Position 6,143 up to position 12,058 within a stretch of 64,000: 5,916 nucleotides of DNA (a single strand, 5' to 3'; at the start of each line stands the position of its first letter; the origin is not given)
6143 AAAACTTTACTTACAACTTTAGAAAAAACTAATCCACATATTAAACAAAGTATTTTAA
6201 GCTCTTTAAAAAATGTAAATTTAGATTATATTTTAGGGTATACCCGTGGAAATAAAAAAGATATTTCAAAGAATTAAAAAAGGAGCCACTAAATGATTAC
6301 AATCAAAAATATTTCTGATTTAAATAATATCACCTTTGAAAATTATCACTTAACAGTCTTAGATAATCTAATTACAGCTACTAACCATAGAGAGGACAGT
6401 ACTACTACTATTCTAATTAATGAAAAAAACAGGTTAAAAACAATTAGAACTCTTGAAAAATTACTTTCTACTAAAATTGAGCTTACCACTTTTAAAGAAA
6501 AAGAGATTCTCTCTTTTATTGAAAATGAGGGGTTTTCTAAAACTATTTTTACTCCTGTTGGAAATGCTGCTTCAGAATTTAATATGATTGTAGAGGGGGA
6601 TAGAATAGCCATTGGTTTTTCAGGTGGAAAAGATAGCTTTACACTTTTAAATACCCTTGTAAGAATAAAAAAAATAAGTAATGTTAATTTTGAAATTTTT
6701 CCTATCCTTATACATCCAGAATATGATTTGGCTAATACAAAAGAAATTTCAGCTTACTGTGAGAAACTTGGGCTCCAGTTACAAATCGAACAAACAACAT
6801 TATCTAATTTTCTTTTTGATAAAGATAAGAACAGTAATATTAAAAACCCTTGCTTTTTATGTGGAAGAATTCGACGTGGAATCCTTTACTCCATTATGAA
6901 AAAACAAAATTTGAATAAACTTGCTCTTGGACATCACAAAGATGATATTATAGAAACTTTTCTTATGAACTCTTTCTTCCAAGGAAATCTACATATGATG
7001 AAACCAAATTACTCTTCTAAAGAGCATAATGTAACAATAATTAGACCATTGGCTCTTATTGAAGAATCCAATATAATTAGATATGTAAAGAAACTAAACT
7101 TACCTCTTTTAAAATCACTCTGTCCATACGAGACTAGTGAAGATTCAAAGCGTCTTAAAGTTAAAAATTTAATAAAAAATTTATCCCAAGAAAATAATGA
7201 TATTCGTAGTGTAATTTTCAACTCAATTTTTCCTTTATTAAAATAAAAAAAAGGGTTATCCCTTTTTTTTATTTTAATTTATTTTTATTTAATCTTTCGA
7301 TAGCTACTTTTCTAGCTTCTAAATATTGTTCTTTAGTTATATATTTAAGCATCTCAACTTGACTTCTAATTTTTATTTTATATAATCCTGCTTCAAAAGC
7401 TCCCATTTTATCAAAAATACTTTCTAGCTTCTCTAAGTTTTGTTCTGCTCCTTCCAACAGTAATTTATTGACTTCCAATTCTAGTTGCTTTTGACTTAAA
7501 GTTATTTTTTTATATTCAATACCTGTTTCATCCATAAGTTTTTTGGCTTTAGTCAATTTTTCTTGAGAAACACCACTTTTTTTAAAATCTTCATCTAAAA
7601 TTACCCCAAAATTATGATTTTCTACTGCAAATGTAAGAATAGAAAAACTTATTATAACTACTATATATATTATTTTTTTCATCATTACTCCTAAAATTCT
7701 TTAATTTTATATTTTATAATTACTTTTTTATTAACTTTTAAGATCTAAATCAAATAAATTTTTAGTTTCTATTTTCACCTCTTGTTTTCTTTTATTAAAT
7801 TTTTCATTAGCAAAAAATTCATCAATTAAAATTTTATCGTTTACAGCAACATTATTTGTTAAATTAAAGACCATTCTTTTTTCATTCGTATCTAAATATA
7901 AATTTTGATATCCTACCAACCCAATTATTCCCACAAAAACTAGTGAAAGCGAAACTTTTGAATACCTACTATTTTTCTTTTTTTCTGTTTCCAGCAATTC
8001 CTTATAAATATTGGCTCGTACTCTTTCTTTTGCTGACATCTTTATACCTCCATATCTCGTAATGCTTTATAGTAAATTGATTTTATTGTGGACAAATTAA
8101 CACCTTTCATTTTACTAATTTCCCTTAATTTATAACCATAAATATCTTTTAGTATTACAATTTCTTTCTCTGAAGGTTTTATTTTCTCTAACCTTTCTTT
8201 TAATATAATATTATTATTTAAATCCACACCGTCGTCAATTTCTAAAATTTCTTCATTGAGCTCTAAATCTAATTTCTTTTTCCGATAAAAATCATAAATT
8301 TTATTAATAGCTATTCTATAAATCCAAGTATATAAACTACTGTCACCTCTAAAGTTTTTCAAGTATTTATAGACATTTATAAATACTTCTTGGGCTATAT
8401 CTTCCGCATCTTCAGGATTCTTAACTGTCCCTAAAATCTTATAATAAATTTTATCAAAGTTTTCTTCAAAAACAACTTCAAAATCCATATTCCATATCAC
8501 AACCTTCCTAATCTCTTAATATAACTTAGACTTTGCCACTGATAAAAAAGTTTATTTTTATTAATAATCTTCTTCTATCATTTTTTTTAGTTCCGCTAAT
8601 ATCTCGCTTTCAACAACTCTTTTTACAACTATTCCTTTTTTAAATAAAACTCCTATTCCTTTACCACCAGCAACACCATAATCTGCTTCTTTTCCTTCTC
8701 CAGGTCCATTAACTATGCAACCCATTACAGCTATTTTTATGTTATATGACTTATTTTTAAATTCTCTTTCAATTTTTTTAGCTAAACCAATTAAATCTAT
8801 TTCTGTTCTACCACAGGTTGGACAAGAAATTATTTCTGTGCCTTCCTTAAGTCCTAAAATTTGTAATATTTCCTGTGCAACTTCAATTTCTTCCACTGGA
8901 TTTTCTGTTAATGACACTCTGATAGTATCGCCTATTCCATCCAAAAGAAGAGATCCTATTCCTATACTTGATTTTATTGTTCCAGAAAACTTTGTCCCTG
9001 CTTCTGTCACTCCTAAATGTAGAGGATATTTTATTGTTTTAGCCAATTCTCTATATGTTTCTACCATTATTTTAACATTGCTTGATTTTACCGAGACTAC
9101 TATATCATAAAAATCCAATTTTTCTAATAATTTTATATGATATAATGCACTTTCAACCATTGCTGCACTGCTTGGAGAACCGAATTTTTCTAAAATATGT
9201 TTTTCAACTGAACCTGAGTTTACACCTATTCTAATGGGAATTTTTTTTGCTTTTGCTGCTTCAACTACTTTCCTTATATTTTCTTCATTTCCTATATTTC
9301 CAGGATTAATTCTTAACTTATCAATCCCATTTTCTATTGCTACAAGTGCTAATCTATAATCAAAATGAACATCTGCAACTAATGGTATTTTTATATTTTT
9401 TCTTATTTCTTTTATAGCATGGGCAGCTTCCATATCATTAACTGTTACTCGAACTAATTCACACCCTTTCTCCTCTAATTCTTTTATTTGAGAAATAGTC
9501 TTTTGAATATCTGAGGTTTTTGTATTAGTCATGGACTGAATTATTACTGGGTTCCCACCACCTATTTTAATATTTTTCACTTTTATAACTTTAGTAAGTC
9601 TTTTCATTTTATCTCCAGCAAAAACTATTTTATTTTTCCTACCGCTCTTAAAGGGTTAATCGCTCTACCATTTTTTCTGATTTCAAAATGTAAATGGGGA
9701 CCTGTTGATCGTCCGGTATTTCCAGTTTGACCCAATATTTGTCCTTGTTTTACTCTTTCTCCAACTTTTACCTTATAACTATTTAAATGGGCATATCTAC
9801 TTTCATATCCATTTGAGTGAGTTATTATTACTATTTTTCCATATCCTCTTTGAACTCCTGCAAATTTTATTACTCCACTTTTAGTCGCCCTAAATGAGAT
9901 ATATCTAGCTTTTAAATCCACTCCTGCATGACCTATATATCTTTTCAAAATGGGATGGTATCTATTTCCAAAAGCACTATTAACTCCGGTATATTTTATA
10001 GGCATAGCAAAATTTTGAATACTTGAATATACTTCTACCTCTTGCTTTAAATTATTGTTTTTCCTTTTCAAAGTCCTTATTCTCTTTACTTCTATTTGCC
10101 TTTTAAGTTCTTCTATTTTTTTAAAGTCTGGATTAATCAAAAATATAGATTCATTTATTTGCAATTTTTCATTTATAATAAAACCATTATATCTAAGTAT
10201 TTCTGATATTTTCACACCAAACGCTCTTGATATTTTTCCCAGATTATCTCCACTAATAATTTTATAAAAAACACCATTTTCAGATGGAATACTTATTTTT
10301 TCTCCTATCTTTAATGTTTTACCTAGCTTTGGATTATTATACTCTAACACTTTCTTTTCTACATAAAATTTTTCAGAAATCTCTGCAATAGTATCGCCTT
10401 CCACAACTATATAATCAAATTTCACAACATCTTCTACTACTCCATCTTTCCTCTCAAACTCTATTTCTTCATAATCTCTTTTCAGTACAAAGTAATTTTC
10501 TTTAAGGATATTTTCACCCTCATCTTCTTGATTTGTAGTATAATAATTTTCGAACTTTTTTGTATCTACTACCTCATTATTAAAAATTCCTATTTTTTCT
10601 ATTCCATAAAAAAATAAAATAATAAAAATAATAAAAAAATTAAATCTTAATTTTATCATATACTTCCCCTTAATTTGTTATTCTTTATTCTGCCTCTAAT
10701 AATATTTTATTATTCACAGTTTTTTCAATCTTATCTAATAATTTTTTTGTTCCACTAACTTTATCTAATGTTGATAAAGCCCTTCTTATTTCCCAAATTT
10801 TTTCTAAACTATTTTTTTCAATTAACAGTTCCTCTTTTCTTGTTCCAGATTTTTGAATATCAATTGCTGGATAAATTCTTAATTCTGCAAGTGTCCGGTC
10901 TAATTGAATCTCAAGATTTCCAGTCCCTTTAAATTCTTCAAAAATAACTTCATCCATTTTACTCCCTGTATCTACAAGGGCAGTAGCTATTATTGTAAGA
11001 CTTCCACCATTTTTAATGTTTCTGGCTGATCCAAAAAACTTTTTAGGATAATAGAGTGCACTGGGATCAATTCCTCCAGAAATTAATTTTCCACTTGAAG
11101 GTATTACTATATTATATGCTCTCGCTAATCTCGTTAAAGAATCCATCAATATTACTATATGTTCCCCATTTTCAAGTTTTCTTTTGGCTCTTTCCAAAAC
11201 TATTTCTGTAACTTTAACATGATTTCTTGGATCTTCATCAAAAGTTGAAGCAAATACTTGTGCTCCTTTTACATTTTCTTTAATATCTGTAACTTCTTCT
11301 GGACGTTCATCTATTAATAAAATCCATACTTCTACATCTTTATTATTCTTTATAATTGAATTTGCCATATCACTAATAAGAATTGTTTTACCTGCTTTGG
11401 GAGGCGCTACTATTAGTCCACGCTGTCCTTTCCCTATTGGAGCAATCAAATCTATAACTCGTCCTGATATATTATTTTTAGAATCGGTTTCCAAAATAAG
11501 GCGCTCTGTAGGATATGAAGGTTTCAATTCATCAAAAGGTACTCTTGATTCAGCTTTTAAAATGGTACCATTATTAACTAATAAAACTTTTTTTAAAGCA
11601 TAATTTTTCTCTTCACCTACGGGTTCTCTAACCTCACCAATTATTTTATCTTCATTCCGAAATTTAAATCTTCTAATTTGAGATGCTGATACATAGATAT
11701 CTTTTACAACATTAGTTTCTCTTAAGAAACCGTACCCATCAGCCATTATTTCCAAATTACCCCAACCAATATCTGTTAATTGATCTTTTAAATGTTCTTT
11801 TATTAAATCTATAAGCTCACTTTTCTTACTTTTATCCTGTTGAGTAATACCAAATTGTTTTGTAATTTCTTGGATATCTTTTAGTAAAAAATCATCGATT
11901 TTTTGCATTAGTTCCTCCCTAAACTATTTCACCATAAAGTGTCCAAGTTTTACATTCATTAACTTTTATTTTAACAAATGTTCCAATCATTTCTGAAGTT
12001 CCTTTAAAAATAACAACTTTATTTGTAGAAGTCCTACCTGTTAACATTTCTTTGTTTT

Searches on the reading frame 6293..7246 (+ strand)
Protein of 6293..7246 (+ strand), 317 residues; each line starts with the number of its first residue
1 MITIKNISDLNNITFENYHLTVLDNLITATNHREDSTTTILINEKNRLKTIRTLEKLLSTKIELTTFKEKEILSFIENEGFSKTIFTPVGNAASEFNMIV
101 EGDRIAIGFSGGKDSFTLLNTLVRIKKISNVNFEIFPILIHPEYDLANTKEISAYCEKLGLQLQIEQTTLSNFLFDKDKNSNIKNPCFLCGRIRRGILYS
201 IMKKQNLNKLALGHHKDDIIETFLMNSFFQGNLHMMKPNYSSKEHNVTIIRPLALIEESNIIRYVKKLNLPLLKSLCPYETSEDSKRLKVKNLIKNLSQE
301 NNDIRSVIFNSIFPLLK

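Call 43: search_protein_families(library=pfam, proteins=[window:6293-7246:+])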
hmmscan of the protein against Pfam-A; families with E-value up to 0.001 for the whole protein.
window:6293-7246:+ (317 aa): 1 family
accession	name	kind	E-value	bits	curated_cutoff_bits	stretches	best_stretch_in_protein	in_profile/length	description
PF01171.26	ATP_bind_3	-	2.6e-21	76.6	27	1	105-271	2-162/182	PP-loop family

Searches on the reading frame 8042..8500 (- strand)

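Call 42: search_protein_families(library=pfam, proteins=[window:8042-8500:-])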
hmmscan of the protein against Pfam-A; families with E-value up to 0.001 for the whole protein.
window:8042-8500:- (152 aa): 3 families
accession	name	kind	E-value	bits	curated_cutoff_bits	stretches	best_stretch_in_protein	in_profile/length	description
PF04542.20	Sigma70_r2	-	1.2e-15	57.5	24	1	11-76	2-69/71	Sigma-70 region 2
PF08281.18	Sigma70_r4_2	-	1.2e-08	34.9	25.7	1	100-150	4-54/54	Sigma-70, region 4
PF04545.22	Sigma70_r4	-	2.5e-05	24.1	24.1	1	104-148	2-46/50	Sigma-70, region 4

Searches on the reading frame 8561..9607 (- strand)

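Call 42: search_protein_families(library=pfam, proteins=[window:8561-9607:-])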
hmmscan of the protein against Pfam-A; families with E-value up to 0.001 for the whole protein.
window:8561-9607:- (348 aa): 1 family
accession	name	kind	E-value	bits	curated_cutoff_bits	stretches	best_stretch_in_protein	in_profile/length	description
PF04551.19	GcpE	-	5.3e-152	506.2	32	1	5-346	1-343/343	GcpE protein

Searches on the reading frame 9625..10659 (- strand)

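Call 42: search_protein_families(library=pfam, proteins=[window:9625-10659:-])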
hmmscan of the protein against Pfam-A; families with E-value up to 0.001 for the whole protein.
window:9625-10659:- (344 aa): 3 families
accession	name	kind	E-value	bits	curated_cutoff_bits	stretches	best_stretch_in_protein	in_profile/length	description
PF01551.29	Peptidase_M23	-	1.9e-32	111.8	28.7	1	244-336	3-96/96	Peptidase family M23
PF01476.26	LysM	-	2.3e-13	50.3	20.9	2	132-169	1-37/43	LysM domain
PF23473.1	LysM3_LYK4_5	-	1e-06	29.1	29.3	0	83-105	5-27/48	LYK4/5 LysM3 domain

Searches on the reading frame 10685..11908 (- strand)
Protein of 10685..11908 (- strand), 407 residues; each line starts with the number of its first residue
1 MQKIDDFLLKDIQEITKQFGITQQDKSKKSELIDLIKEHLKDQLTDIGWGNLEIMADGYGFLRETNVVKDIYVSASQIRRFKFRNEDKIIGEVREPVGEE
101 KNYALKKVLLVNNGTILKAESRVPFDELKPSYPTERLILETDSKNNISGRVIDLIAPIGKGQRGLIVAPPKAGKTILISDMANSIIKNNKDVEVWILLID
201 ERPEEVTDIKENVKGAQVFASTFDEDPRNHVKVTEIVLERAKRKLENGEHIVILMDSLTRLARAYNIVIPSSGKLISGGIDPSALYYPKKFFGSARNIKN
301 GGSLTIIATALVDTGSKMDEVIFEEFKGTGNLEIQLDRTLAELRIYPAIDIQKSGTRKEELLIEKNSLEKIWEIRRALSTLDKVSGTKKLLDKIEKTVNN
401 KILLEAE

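Call 42: search_protein_families(library=pfam, proteins=[window:10685-11908:-])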
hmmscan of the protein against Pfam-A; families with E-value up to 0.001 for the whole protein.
window:10685-11908:- (407 aa): 2 families
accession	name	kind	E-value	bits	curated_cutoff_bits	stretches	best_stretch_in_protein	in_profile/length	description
PF00006.31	ATP-synt_ab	-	9e-27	94.5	29.5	1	150-354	3-211/213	ATP synthase alpha/beta family, nucleotide-binding domain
PF07497.18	Rho_RNA_bind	-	5.6e-20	71.4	27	1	50-113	3-69/73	Rho termination factor, RNA-binding domain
